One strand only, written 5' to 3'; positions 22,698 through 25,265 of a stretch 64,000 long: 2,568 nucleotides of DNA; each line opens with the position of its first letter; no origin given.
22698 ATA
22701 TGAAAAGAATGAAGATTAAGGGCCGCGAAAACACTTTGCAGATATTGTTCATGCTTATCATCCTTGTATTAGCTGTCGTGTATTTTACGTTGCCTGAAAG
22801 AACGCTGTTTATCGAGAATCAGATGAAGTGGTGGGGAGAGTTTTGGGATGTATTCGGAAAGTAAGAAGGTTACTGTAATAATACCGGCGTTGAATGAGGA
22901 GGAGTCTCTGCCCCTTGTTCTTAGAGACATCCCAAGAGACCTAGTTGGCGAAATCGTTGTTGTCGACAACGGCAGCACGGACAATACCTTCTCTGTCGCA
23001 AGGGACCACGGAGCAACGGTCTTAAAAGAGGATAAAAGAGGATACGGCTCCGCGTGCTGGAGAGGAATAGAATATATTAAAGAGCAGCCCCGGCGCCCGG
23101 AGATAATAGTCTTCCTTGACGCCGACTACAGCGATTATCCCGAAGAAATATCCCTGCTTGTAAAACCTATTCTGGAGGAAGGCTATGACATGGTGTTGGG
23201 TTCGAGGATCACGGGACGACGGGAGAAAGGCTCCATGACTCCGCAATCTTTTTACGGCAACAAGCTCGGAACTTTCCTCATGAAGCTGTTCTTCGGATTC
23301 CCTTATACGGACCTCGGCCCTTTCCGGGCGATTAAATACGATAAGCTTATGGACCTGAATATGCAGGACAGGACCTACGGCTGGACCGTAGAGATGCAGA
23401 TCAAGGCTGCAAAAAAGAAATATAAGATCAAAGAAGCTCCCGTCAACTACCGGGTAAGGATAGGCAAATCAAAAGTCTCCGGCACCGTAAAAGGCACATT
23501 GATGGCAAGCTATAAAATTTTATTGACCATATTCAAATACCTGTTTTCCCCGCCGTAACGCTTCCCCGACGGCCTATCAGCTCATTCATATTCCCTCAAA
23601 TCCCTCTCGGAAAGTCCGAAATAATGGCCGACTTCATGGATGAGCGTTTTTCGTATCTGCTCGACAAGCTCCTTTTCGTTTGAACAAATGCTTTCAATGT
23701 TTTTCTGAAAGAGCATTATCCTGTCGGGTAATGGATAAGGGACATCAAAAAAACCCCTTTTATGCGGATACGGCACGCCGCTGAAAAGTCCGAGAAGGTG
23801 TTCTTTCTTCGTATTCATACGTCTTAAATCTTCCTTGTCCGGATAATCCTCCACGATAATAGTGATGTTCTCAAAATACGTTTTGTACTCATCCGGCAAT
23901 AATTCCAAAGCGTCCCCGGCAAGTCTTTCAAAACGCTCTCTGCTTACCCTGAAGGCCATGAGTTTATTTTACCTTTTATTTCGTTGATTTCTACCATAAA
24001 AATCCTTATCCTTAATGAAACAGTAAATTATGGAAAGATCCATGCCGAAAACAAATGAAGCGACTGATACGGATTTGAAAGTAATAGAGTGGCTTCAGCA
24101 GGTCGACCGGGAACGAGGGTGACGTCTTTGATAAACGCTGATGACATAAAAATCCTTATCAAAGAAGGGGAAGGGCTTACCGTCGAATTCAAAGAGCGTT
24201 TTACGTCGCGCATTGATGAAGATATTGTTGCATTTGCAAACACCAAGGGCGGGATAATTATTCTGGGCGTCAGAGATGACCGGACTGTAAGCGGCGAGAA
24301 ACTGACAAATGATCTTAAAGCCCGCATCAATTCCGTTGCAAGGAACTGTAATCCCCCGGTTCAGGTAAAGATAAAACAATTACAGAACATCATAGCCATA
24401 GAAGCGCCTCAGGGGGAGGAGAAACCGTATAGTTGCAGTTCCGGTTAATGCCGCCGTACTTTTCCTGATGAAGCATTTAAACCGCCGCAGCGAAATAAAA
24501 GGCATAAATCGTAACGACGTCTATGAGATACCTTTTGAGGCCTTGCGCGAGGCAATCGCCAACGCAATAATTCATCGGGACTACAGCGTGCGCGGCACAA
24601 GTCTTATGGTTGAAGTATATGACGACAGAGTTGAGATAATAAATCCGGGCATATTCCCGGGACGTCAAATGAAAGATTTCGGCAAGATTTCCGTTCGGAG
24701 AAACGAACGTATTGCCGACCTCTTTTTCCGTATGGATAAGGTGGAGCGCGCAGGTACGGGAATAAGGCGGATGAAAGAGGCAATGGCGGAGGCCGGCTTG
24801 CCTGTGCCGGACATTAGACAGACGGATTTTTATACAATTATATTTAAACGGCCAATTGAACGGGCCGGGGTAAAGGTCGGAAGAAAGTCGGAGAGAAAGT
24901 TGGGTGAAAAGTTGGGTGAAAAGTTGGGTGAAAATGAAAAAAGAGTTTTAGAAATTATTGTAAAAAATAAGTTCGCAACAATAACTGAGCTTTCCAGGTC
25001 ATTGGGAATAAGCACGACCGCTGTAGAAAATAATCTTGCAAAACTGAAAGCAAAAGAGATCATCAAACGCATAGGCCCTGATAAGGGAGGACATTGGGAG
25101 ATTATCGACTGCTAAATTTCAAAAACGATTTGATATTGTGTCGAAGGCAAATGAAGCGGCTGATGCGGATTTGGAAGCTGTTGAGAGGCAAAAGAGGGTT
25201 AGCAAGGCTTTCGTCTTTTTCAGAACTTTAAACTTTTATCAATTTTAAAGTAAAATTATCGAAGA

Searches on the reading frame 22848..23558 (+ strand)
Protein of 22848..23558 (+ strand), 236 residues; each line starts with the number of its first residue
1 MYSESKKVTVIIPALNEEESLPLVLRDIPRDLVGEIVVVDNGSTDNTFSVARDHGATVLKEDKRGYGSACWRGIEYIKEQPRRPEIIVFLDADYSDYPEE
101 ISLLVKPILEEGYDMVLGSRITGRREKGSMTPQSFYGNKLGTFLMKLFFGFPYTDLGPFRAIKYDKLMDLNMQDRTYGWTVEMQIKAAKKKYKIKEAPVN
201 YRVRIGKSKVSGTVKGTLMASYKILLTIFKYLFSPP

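Call 64: search_protein_families(library=pfam, proteins=[window:22848-23558:+], max_evalue=0.00001)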
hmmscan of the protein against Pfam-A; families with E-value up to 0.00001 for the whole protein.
window:22848-23558:+ (236 aa): 1 family
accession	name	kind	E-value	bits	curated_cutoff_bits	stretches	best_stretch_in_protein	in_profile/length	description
PF00535.33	Glycos_transf_2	-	2.9e-22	79.8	23.3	1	9-148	1-144/168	Glycosyl transferase family 2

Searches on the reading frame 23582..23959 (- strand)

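Call 64: search_protein_families(library=pfam, proteins=[window:23582-23959:-], max_evalue=0.00001)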
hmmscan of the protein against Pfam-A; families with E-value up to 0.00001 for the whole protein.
window:23582-23959:- (125 aa): 1 family
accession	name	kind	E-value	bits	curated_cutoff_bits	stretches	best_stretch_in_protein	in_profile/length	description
PF06262.17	Zincin_1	-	6.8e-27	93.7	22.4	1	30-123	2-94/97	Zincin-like metallopeptidase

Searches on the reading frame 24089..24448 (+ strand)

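Call 86: search_protein_families(library=pfam, proteins=[window:24089-24448:+], max_evalue=0.001)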
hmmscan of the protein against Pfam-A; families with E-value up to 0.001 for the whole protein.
window:24089-24448:+ (119 aa): 1 family
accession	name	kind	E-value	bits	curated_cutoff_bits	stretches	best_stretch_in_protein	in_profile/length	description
PF04326.19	SLFN_AlbA_2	-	6.2e-17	62.7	25.3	1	28-113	1-97/118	Schlafen, AlbA_2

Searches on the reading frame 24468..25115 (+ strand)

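Call 72: search_protein_families(library=pfam, proteins=[window:24468-25115:+], max_evalue=0.00001)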
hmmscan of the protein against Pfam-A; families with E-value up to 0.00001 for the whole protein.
window:24468-25115:+ (215 aa): 3 families
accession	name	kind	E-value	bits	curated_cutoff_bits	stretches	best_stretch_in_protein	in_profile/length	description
PF13749.12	HATPase_c_4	-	1.6e-20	73.3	26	1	43-120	1-82/89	Putative ATP-dependent DNA helicase recG C-terminal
PF13412.12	HTH_24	-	1.5e-07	31.3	21.9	1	155-200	3-48/48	Winged helix-turn-helix DNA-binding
PF01978.25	TrmB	-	8.3e-06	26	25.6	0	153-202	6-55/68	Sugar-specific transcriptional regulator TrmB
